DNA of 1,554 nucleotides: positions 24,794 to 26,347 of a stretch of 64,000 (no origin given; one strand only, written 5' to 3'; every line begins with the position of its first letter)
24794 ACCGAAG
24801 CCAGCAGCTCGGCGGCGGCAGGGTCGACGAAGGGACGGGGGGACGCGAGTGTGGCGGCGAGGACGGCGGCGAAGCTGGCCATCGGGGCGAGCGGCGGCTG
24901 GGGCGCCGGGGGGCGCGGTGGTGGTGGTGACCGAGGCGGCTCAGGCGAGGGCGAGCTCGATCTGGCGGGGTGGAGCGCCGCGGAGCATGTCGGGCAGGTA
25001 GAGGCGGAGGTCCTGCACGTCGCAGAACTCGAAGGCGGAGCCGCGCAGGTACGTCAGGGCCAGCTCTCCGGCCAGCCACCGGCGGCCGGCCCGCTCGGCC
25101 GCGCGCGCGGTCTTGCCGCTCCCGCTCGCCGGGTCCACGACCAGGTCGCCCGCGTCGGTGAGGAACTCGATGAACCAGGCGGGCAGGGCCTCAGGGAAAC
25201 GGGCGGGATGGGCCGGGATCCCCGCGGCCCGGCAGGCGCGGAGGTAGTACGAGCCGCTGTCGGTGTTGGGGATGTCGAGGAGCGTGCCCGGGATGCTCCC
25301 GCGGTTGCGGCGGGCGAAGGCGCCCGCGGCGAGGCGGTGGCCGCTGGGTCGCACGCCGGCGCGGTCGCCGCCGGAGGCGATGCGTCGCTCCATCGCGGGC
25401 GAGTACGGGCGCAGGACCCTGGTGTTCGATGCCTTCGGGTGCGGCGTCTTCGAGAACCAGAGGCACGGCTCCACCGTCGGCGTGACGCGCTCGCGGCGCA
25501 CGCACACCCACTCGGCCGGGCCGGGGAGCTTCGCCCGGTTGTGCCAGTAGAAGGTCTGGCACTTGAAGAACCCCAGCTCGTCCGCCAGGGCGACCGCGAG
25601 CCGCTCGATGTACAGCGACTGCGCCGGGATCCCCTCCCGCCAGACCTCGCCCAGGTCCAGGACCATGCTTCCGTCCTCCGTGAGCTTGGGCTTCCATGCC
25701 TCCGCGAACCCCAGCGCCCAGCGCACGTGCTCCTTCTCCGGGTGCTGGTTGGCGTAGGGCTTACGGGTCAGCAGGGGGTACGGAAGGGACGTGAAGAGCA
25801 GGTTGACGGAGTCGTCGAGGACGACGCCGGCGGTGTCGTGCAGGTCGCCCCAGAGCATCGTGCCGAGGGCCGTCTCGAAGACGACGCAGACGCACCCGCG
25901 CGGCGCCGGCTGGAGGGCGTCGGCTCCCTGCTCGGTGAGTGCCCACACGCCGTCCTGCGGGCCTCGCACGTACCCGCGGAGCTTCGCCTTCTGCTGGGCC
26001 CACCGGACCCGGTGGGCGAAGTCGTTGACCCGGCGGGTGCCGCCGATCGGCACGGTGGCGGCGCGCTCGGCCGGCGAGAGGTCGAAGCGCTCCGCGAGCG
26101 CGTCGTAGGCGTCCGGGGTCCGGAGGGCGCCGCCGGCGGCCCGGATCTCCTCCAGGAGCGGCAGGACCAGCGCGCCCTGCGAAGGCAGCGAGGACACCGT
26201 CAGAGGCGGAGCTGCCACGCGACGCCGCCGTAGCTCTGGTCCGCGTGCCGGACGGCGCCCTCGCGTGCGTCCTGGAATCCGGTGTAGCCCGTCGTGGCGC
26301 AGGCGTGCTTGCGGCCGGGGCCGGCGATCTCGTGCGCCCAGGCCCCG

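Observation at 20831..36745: A 15.9-kb run of about 29 minus-strand genes with chained start-stop overlaps and no visible mobility or replication genes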

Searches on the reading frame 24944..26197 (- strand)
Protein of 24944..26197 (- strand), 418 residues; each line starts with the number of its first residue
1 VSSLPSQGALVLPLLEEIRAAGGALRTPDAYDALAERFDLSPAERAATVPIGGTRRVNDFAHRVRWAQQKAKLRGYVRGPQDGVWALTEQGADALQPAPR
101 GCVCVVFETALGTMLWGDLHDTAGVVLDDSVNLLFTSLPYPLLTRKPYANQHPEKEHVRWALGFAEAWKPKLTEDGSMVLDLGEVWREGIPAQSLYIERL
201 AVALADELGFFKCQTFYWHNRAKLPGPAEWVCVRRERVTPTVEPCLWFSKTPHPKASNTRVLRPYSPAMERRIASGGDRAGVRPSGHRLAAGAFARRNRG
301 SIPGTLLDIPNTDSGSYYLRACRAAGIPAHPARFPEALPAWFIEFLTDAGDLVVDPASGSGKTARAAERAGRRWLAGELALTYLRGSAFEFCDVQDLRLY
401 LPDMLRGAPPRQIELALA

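Call 11: search_protein_families(library=pfam, max_evalue=0.01, proteins=[window:24944-26197:-])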
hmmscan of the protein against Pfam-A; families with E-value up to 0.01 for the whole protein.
seq(418 aa): 2 families
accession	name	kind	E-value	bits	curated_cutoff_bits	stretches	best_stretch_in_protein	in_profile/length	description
PF01555.25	N6_N4_Mtase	-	4.6e-24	86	26.7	1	131-385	1-217/221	DNA methylase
PF14338.12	Mrr_N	-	1.1e-14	54.7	29.5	1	10-96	4-86/87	Mrr N-terminal domain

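Call 12: search_protein_families(library=ncbifam, max_evalue=0.01, proteins=[window:24944-26197:-])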
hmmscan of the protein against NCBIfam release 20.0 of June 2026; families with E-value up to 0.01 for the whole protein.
seq(418 aa): 3 families
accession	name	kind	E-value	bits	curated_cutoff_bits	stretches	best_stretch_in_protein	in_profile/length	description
NF050803.1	DnaMtaseCcrMCaul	equivalog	2.1e-07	30.2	830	1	324-387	180-243/350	adenine-specific DNA-methyltransferase CcrM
NF008572.0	PRK11524.1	equivalog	3.4e-07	29.7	292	1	329-385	194-250/294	adenine-specific DNA-methyltransferase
NF010253.0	PRK13699.1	subfamily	6.8e-06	25.9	244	1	326-387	140-201/226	DNA methyltransferase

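Call 35: search_protein_families(library=phrogs, max_evalue=0.001, proteins=[window:24944-26197:-])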
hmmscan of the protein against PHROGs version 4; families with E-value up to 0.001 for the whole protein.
seq(418 aa): 4 families
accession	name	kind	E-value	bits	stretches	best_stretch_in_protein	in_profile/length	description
phrog_67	-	other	3.7e-21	76.9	1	128-376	140-328/743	DNA methyltransferase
phrog_3008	-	other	6.7e-10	39.6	1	329-384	149-204/244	DNA methyltransferase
phrog_498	-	other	3.6e-06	26.8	1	329-383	358-412/633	DNA methyltransferase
phrog_18293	-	other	0.00016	22.6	1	330-383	46-99/119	methyltransferase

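Call 36: search_protein_families(library=padloc, max_evalue=0.001, proteins=[window:24944-26197:-])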
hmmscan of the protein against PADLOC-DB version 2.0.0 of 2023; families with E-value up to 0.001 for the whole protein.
seq(418 aa): 25 families
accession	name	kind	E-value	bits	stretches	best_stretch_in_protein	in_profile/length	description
PDLC03323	MTase_II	-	1.1e-79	265.9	1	107-394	10-297/330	Type II methyltransferase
PDLC03371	MTase_II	-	4.8e-16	57.1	1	122-386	21-247/260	Type II methyltransferase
PDLC03387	MTase_II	-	4.8e-15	53.5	1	199-384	130-268/289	Type II methyltransferase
PDLC03353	MTase_II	-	3.2e-11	41.3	1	329-384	188-243/260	Type II methyltransferase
PDLC03299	MTase_II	-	6e-11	40.4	1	329-384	195-250/296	Type II methyltransferase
PDLC03350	MTase_II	-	1.2e-09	36.1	1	329-379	233-283/312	Type II methyltransferase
PDLC03246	MTase_II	-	7.3e-09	33.2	1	329-384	304-359/376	Type II methyltransferase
PDLC03636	MTase_III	-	8.3e-08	29.4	1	324-380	338-394/575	Type III methyltransferase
PDLC03228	MTase_II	-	1.9e-07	29.2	1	326-388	140-202/227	Type II methyltransferase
PDLC03320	MTase_II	-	3e-07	27.9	0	348-383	231-266/289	Type II methyltransferase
PDLC03260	MTase_II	-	4.2e-07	27.2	1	315-385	233-301/349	Type II methyltransferase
PDLC03738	oMTase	-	1.2e-06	25.5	1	325-395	199-269/376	orphan methyltransferase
PDLC03230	MTase_II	-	1.4e-06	25.8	1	121-383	45-274/360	Type II methyltransferase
PDLC03265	MTase_II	-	4.1e-06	24.5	1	330-380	267-317/333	Type II methyltransferase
PDLC03216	MTase_II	-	4.2e-06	24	1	324-385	188-249/364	Type II methyltransferase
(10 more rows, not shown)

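Call 38: find_related_loci(query=window:24944-26197:-, collection=metagenome_contigs, flank=10000)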
Query window:24944-26197:- (418 aa) in metagenome_contigs; peptide patterns used: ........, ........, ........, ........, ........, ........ (x = any residue, [..] = any of these).
35 stretches matched a pattern, but none encodes a relative of the query by tblastn (E <= 1e-3).

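Call 69: search_dna_similar(query=window:24944-26197:-, collection=plasmids, mode=protein, max_rows=12, max_evalue=1e-10)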
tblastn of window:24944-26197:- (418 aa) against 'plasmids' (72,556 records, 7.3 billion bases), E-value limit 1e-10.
Records with a match: 2267; places in all: 2284; records where one place covers at least 80% of the query: 2051.
Best place of each record, by identity: <60% 2267.
By first word of the organism name: Klebsiella 671; Escherichia 443; Salmonella 325; Enterobacter 270; Pseudomonas 142; Citrobacter 101; Vibrio 48; Providencia 31; Raoultella 27; Aeromonas 24; and 68 more.
By predicted mobility (MOB-suite, as given by PLSDB): conjugative 1881; non-mobilizable 323; mobilizable 63.
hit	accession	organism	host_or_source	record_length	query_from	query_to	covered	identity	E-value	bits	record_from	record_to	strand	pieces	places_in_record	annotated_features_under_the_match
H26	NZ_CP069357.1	Microvirga sp. VF16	Vachellia farnesiana,Cell culture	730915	1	391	94%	48.8%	1e-113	372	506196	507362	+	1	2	site-specific DNA-methyltransferase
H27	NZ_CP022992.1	Paraburkholderia aromaticivorans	-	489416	6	408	96%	45.7%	2e-104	346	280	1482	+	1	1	site-specific DNA-methyltransferase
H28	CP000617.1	Burkholderia vietnamiensis G4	-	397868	4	398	94%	46.6%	5e-104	345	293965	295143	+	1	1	DNA methylase N-4/N-6 domain protein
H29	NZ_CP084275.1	Caballeronia grimmiae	Leptoglossus zonatus,Cell culture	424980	6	398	94%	46.8%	6e-104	345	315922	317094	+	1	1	site-specific DNA-methyltransferase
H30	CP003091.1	Burkholderia sp. YI23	-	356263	6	398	94%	46.6%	1e-103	343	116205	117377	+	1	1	DNA methylase N-4/N-6 domain-containing protein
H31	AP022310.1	Burkholderia sp. SFA1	-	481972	6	398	94%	46.6%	1e-103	343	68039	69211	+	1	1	hypothetical protein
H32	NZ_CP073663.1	Burkholderia contaminans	Homo sapiens,blood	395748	2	406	97%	44.4%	5e-82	331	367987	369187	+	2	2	DNA methyltransferase (x2)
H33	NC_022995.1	Burkholderia sp. M701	-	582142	6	404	95%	44.9%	1e-101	338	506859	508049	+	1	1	site-specific DNA-methyltransferase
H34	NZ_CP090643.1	Burkholderia contaminans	sheep,milk,milk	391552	2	391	93%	45.9%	3e-97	325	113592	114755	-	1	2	site-specific DNA-methyltransferase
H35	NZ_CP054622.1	Azospirillum oryzae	cell culture,soil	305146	36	391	85%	47.6%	8e-92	310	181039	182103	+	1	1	site-specific DNA-methyltransferase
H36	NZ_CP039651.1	Azospirillum sp. TSA2s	Soil,rice paddy soil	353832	36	391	85%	47.6%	8e-92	310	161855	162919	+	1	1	site-specific DNA-methyltransferase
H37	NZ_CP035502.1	Sphingosinicella sp. BN140058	Cell culture,soil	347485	1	393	94%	41.9%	7e-81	278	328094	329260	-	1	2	site-specific DNA-methyltransferase | hypothetical protein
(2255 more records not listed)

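Call 71: get_annotated_region(hit=H28, flank=12000)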
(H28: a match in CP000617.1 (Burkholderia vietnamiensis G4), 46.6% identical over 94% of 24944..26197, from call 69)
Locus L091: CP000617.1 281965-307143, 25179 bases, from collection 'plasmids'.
description: Burkholderia vietnamiensis G4 plasmid pBVIE01, complete sequence
organism: Burkholderia vietnamiensis G4 (NCBI taxid 269482)
taxonomy: Bacteria; Pseudomonadota; Betaproteobacteria; Burkholderiales; Burkholderiaceae; Burkholderia; Burkholderia vietnamiensis; Burkholderia vietnamiensis G4
host: -; source: -; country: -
typing (MOB-suite, as given by PLSDB): conjugative; replicon rep_cluster_219; relaxase MOBF; mating-pair formation MPF_F
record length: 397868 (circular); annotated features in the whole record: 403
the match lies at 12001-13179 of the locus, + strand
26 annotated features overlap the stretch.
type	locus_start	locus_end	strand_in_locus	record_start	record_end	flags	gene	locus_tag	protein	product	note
CDS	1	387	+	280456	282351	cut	-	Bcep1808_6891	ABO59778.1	ATP-dependent DNA ligase LigD polymerase module / ATP-dependent DNA ligase LigD phosphoesterase module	-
CDS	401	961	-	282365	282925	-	-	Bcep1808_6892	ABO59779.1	hypothetical protein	-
CDS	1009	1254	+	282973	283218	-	-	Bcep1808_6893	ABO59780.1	hypothetical protein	-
CDS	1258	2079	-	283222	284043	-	-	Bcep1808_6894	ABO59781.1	TPR repeat-containing protein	-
CDS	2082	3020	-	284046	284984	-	-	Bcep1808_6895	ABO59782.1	DNA end-binding protein Ku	-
CDS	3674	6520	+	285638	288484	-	-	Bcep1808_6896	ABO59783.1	SNF2-related protein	-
CDS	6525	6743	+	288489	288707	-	-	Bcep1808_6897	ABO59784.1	hypothetical protein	-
CDS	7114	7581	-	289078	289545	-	-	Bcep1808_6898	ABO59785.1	hypothetical protein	-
CDS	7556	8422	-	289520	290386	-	-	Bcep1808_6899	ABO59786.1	putative lipoprotein transmembrane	-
CDS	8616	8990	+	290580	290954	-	-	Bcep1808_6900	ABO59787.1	hypothetical protein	-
CDS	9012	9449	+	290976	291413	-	-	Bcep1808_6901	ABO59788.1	hypothetical protein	-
CDS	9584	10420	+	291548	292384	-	-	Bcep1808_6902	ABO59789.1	hypothetical protein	-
CDS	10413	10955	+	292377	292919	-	-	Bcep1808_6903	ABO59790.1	hypothetical protein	-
CDS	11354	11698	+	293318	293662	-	-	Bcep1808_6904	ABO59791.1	hypothetical protein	-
CDS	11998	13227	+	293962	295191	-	-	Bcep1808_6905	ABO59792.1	DNA methylase N-4/N-6 domain protein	-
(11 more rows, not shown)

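Call 72: search_dna_similar(query=window:24944-26197:-, collection=plasmids, mode=protein, max_rows=14, max_evalue=1e-10, rows=spread)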
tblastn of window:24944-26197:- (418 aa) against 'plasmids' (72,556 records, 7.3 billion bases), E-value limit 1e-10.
Records with a match: 2267; places in all: 2284; records where one place covers at least 80% of the query: 2051.
Best place of each record, by identity: <60% 2267.
By first word of the organism name: Klebsiella 671; Escherichia 443; Salmonella 325; Enterobacter 270; Pseudomonas 142; Citrobacter 101; Vibrio 48; Providencia 31; Raoultella 27; Aeromonas 24; and 68 more.
By predicted mobility (MOB-suite, as given by PLSDB): conjugative 1881; non-mobilizable 323; mobilizable 63.
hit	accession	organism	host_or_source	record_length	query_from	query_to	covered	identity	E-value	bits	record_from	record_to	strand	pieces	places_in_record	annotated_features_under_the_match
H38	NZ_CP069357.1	Microvirga sp. VF16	Vachellia farnesiana,Cell culture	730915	1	391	94%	48.8%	1e-113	372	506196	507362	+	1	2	site-specific DNA-methyltransferase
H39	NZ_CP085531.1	Vogesella sp. XCS3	Xenopus laevis,bacterial culture,swab ...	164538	31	391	86%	34.9%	3e-54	201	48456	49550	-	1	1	site-specific DNA-methyltransferase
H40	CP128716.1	Klebsiella pneumoniae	Homo sapiens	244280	1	391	94%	32.0%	2e-44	172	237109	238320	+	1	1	DNA methyltransferase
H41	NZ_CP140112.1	Pseudomonas aeruginosa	Homo sapiens,central venous ...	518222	31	391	86%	34.4%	3e-54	201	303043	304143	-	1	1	site-specific DNA-methyltransferase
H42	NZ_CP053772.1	Klebsiella pneumoniae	Homo sapiens,blood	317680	10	391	91%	32.1%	3e-44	172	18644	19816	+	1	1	site-specific DNA-methyltransferase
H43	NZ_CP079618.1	Klebsiella pneumoniae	Homo sapiens,Pus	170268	21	391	89%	32.7%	2e-51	193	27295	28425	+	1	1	site-specific DNA-methyltransferase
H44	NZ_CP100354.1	Salmonella enterica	pork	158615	21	391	89%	32.5%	5e-51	192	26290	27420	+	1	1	site-specific DNA-methyltransferase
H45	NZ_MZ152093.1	Escherichia coli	-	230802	14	384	89%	32.2%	2e-46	178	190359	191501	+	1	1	site-specific DNA-methyltransferase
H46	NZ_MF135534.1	Raoultella ornithinolytica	lettuce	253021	14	384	89%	32.2%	2e-46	178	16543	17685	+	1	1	site-specific DNA-methyltransferase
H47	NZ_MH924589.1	Escherichia coli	pig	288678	14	384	89%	32.2%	2e-46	178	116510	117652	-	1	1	site-specific DNA-methyltransferase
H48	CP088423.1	Escherichia coli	Homo sapiens,blood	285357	25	384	86%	32.2%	6e-46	177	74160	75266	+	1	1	site-specific DNA-methyltransferase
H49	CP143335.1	Enterobacter hormaechei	Homo sapiens,whole organism,urine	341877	25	384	86%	32.2%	6e-46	177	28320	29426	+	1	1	DNA methyltransferase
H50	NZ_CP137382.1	Klebsiella pneumoniae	Homo sapiens,pure culture,feces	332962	58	391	80%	33.6%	9e-44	170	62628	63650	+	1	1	site-specific DNA-methyltransferase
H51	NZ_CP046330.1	Cupriavidus metallidurans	sedimentation pond in a zinc factory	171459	320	412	22%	43.0%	5e-11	72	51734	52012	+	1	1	DNA methyltransferase | hypothetical protein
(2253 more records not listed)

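Call 73: get_annotated_region(hit=H44, flank=20000)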
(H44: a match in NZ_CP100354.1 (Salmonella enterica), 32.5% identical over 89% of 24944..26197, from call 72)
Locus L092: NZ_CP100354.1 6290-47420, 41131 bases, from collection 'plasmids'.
description: Salmonella enterica subsp. enterica serovar London strain LZ19MPS10 plasmid pYULZMPS10, complete sequence
organism: Salmonella enterica (NCBI taxid 149390)
taxonomy: Bacteria; Pseudomonadota; Gammaproteobacteria; Enterobacterales; Enterobacteriaceae; Salmonella; Salmonella enterica
host: -; source: pork; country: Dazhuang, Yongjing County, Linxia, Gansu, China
typing (MOB-suite, as given by PLSDB): conjugative; replicon IncC; relaxase MOBH,MOBH; mating-pair formation MPF_F
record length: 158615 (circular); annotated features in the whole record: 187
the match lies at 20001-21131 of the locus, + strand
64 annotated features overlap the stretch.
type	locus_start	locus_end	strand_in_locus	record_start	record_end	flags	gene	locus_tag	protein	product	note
CDS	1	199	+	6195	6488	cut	-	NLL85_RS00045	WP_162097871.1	hypothetical protein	-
CDS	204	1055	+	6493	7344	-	-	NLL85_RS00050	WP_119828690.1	hypothetical protein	-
CDS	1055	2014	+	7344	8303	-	sppA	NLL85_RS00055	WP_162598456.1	signal peptide peptidase SppA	GO:0006465 - signal peptide processing [Evidence IEA]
CDS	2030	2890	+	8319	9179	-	-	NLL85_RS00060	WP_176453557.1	DsbA family protein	-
CDS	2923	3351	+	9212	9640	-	-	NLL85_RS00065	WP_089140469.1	hypothetical protein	-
CDS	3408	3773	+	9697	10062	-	-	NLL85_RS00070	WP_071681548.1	hypothetical protein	-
CDS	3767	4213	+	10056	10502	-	-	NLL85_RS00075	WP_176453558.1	Fe3+-siderophore ABC transporter permease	-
CDS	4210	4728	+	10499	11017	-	-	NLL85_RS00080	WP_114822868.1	nitrite reductase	-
CDS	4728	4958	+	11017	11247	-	-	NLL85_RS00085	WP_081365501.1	hypothetical protein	-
CDS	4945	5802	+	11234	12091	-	-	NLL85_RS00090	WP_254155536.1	hypothetical protein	-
CDS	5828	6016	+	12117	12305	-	-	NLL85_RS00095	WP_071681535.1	hypothetical protein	-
CDS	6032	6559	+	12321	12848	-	-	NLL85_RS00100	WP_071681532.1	thermonuclease family protein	-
CDS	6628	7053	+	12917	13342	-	-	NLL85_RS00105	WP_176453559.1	ATP-binding protein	-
CDS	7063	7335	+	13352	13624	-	-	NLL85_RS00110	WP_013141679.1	HU family DNA-binding protein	GO:0030261 - chromosome condensation [Evidence IEA]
CDS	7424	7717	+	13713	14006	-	-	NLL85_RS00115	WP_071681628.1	chromosome segregation protein ParM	-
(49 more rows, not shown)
